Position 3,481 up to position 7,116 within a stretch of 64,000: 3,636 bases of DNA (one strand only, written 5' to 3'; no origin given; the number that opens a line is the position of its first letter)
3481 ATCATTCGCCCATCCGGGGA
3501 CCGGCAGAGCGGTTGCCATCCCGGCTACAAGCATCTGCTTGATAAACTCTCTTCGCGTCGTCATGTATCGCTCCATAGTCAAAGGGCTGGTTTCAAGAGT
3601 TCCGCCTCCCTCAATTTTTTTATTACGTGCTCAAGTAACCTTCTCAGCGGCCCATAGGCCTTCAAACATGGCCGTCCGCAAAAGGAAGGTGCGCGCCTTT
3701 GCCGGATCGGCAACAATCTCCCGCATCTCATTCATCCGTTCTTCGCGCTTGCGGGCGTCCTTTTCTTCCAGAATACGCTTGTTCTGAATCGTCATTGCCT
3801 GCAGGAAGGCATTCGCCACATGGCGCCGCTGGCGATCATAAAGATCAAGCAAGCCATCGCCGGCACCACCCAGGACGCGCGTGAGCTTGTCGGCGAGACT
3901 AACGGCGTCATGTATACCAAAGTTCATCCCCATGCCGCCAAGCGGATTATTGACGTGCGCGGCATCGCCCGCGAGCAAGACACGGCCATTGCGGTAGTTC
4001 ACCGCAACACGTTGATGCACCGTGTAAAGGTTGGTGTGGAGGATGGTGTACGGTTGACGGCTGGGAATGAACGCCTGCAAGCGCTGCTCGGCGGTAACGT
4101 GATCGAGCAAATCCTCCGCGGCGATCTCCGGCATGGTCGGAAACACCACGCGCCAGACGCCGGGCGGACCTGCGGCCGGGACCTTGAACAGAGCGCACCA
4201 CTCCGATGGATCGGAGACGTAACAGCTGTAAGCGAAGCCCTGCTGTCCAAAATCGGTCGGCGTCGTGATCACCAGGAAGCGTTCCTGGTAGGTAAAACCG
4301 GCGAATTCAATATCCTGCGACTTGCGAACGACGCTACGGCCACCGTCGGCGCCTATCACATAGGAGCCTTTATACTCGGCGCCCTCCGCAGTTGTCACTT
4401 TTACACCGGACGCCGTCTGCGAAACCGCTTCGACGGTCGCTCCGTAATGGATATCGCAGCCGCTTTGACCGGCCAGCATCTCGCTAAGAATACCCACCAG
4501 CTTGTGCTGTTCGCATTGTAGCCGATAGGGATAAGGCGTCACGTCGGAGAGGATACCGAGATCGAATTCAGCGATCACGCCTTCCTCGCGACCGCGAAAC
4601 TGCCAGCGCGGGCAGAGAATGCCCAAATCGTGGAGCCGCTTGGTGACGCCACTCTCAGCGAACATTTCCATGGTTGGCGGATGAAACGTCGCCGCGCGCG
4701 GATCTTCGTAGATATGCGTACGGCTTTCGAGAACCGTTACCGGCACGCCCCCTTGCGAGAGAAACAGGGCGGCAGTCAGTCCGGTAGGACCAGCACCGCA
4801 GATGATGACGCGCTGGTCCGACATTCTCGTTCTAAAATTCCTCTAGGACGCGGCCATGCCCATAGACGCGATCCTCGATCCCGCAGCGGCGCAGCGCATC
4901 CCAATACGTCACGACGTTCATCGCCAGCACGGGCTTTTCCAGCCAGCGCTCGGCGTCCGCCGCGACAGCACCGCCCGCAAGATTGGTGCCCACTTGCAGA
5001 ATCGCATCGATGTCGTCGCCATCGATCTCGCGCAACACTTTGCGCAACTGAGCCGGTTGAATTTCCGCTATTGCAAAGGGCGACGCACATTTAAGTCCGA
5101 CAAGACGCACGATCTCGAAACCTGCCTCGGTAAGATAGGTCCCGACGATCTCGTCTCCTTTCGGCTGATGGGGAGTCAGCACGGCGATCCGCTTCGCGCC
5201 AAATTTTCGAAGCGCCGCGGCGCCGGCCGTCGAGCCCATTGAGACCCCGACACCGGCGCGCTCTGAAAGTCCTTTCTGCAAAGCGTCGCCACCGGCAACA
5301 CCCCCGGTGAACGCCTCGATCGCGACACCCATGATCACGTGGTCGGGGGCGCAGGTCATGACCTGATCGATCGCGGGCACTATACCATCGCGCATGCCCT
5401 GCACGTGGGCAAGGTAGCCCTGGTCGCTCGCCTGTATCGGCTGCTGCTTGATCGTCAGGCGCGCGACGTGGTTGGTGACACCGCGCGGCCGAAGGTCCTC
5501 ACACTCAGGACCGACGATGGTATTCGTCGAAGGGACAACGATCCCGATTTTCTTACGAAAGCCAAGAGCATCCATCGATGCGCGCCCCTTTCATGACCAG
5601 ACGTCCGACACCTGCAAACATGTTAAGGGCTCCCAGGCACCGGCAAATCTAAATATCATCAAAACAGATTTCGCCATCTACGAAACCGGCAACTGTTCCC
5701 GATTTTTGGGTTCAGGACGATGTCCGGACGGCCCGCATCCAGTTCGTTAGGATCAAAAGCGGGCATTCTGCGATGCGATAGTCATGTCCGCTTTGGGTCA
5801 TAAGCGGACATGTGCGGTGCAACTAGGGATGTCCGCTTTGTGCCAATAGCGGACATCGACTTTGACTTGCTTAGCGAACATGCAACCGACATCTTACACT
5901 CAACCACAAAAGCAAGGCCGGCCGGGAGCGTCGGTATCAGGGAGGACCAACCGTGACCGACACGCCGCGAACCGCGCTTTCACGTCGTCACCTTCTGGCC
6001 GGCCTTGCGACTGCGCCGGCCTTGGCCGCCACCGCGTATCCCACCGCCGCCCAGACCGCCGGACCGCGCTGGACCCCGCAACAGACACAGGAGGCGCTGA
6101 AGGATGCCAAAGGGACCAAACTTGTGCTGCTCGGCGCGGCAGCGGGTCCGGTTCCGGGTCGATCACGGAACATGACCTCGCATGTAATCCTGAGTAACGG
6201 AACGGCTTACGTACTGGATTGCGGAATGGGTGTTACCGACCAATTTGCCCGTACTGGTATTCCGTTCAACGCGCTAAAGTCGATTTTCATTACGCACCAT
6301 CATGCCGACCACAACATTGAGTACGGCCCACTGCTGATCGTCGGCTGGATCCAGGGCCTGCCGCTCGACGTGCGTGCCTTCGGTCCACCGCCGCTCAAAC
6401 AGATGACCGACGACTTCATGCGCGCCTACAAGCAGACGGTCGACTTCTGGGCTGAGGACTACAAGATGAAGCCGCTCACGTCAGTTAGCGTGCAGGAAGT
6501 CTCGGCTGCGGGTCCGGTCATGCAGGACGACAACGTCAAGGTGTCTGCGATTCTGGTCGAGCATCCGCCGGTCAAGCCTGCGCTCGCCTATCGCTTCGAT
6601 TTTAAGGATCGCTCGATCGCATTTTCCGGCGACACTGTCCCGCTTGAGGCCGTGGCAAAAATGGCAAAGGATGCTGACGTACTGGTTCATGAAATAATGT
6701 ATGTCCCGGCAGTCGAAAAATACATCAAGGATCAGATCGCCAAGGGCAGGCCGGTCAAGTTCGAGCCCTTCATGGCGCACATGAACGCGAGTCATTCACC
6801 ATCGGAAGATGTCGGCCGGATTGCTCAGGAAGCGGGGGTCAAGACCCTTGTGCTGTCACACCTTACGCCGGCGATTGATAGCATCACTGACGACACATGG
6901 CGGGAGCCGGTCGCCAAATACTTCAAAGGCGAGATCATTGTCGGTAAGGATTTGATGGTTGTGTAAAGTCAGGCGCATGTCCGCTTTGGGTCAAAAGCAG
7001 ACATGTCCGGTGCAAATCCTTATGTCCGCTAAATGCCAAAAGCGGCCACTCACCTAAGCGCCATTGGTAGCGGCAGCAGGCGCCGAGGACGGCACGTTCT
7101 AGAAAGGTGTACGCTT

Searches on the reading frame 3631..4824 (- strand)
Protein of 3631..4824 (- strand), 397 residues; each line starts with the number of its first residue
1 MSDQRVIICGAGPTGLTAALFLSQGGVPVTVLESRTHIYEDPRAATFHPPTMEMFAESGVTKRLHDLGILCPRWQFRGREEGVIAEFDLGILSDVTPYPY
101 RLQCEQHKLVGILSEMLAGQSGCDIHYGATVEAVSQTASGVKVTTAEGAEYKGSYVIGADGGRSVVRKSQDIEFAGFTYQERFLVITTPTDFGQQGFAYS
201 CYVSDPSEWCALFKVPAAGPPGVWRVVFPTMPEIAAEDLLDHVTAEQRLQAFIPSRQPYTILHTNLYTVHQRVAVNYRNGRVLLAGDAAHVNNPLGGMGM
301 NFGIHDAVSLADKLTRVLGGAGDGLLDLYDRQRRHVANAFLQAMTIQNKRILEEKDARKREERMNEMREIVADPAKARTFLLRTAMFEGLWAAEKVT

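Call 67: search_protein_families(library=pfam, proteins=[window:3631-4824:-], max_evalue=0.001)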
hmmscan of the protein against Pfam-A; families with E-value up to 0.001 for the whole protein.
window:3631-4824:- (397 aa): 10 families
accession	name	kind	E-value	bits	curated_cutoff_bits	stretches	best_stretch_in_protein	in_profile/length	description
PF01494.25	FAD_binding_3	-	2.7e-60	204.9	22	1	5-342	3-347/349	FAD binding domain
PF07992.20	Pyr_redox_2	-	2.3e-09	37.5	26.1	1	4-63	143-201/291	Pyridine nucleotide-disulphide oxidoreductase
PF01266.30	DAO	-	4e-07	30.3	27.9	1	5-36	1-32/353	FAD dependent oxidoreductase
PF01593.30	Amino_oxidase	-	4.6e-07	29.9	19.8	0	115-157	208-251/443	Flavin containing amine oxidoreductase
PF00070.33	Pyr_redox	-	7e-07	30.1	22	0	5-46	1-44/82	Pyridine nucleotide-disulphide oxidoreductase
PF03486.20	HI0933_like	-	1.4e-06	28.4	50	0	5-37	2-34/244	HI0933-like protein Rossmann domain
PF13738.12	Pyr_redox_3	-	6.1e-06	26.1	30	0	7-37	1-32/305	Pyridine nucleotide-disulphide oxidoreductase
PF13450.12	NAD_binding_8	-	0.00011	22.8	21.9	1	8-38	1-31/68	NAD(P)-binding Rossmann-like domain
PF12831.13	FAD_oxidored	-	0.00066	19.5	27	0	6-159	2-143/416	FAD dependent oxidoreductase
PF01946.23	Thi4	-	0.00066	19.4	26.2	0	4-35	18-50/235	Thi4 family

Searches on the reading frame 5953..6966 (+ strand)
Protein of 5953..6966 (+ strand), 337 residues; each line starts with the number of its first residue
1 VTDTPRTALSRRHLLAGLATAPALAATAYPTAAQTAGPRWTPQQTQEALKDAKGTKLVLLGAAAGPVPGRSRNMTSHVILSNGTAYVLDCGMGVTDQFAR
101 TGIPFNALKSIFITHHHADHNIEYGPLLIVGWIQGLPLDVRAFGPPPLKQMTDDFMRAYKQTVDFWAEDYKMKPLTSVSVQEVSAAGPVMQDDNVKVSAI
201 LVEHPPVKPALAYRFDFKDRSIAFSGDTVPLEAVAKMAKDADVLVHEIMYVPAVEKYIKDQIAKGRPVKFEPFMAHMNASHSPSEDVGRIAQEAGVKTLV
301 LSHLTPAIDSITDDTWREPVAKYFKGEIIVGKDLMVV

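Call 67: search_protein_families(library=pfam, proteins=[window:5953-6966:+], max_evalue=0.001)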
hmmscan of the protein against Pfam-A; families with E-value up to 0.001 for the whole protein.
window:5953-6966:+ (337 aa): 3 families
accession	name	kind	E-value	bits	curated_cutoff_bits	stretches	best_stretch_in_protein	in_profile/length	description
PF12706.13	Lactamase_B_2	-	8.9e-13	48.7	27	1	86-303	3-199/200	Beta-lactamase superfamily domain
PF00753.33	Lactamase_B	-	3.8e-08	34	22.7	1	76-120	8-56/196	Metallo-beta-lactamase superfamily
PF23023.1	Anti-Pycsar_Apyc1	-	0.00074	19.5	50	0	78-120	24-66/250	Anti-Pycsar protein Apyc1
